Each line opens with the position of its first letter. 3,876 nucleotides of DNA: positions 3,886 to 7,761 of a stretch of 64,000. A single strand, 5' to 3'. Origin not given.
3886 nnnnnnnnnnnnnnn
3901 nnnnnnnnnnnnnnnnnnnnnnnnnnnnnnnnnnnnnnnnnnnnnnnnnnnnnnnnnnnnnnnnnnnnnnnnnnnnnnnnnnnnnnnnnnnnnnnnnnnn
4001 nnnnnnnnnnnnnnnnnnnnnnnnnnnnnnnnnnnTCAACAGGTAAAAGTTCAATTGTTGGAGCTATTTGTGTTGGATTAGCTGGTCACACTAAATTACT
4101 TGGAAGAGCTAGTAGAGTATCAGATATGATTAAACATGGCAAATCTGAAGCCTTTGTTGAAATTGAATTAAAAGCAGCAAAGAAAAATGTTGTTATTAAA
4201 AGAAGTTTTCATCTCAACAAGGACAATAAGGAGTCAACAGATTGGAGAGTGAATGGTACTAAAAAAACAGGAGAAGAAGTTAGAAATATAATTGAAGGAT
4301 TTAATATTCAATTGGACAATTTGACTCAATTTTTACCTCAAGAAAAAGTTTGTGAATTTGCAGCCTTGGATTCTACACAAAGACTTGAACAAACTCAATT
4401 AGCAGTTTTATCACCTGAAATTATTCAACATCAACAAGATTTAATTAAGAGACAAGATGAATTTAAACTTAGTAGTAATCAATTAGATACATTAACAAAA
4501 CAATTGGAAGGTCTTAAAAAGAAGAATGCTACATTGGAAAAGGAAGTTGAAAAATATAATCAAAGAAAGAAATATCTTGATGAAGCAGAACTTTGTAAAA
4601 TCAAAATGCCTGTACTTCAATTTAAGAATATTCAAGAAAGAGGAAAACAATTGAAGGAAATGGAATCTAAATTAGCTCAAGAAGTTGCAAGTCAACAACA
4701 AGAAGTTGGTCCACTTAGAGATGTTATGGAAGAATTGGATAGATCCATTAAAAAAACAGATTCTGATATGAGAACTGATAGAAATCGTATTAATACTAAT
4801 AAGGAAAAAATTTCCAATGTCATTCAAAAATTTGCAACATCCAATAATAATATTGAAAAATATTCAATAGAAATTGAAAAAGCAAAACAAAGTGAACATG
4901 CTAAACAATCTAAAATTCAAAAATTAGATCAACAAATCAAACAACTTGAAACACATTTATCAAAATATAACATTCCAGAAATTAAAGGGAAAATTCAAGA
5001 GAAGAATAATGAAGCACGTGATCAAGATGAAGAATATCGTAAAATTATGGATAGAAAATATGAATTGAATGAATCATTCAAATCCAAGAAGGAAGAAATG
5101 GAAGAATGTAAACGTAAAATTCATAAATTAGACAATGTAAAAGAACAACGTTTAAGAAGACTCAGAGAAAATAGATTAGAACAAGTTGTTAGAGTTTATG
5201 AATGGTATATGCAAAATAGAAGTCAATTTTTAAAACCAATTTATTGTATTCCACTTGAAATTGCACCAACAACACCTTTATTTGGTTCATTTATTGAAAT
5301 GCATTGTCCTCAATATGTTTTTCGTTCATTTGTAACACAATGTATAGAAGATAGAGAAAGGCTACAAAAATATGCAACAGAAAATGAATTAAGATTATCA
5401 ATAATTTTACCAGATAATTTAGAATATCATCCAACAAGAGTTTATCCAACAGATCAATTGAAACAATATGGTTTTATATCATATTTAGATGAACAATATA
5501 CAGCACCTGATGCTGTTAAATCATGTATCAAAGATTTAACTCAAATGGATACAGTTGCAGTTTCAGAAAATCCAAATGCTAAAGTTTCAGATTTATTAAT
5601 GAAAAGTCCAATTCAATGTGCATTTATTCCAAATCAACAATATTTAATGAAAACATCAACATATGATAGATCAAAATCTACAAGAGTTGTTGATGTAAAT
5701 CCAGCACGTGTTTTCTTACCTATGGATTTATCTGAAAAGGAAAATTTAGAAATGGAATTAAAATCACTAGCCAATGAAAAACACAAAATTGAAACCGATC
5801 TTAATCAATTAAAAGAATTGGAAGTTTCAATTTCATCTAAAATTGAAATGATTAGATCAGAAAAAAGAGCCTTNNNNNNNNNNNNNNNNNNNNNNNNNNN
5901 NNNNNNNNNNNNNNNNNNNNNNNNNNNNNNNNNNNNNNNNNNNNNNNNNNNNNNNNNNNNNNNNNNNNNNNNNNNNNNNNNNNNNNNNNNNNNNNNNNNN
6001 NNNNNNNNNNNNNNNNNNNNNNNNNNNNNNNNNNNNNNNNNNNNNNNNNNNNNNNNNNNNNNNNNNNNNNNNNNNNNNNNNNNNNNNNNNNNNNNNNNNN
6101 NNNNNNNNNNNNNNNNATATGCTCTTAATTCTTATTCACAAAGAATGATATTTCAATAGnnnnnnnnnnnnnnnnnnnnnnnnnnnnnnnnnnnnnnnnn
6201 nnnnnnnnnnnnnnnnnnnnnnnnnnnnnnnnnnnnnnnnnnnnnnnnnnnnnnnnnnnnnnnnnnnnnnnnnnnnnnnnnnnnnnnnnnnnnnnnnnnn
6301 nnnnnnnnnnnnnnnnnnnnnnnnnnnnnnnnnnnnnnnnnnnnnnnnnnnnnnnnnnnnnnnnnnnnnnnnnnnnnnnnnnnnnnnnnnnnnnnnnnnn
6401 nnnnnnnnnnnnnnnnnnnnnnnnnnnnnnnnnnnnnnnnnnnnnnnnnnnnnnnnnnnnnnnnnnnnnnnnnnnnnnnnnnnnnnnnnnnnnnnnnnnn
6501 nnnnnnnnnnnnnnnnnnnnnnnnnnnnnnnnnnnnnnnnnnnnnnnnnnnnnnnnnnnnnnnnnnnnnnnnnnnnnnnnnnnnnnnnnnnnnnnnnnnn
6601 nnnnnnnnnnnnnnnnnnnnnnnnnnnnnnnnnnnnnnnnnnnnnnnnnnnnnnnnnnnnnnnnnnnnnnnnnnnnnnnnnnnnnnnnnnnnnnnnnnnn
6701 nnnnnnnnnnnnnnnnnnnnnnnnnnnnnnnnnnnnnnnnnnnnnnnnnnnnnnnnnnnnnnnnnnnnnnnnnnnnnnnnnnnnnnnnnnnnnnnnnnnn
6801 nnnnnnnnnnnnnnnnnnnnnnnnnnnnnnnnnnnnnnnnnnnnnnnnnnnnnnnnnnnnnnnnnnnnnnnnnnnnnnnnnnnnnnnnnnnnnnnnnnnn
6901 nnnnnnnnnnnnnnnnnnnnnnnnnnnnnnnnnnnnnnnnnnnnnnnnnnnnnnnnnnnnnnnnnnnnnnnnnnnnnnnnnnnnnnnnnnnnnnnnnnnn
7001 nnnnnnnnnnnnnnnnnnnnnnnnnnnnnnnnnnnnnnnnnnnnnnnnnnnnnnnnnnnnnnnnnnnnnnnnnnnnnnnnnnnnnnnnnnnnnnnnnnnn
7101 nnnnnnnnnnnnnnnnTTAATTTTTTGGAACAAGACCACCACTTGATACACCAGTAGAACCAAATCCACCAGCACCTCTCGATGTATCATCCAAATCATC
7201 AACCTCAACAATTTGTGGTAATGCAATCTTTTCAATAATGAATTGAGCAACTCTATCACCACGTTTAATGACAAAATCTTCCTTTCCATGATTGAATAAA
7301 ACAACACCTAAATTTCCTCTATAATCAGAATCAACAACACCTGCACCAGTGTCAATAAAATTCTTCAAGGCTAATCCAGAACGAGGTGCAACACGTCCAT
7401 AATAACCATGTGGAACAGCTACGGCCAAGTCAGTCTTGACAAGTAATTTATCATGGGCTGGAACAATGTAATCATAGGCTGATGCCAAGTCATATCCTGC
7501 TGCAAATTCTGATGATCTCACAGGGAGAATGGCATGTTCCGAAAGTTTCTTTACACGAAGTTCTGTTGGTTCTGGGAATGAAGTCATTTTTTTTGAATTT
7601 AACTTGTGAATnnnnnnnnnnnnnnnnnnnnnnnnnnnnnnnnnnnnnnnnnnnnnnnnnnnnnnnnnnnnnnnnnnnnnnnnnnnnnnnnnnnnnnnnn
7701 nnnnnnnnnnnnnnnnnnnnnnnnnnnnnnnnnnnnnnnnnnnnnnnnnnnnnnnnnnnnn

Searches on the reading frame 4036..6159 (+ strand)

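Call 38: search_protein_families(library=pfam, proteins=[window:4036-6159:+], max_evalue=0.001)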
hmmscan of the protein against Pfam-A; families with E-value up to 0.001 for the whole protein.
window:4036-6159:+ (707 aa): 2 families
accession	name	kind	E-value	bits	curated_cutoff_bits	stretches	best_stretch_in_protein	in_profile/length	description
PF13476.12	AAA_23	-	6.4e-08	33.9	27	1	2-206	30-193/201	AAA domain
PF02463.25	SMC_N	-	0.00038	20.4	40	1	2-97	35-138/220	RecF/RecN/SMC N terminal domain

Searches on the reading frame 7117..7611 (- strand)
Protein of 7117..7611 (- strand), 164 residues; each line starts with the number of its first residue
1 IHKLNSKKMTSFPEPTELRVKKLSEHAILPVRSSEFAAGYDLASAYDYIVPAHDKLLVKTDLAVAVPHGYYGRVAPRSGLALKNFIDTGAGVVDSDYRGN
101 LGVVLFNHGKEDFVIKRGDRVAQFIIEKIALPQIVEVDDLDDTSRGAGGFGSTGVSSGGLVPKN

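Call 38: search_protein_families(library=pfam, proteins=[window:7117-7611:-], max_evalue=0.001)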
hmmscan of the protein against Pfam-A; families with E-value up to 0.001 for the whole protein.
window:7117-7611:- (164 aa): 2 families
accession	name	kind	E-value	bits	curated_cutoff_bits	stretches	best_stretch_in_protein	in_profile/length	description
PF00692.24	dUTPase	-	1.8e-44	151.1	22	1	26-154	2-129/129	dUTPase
PF22769.1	DCD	-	7.4e-10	39.6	27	1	44-128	67-152/153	dCTP deaminase-like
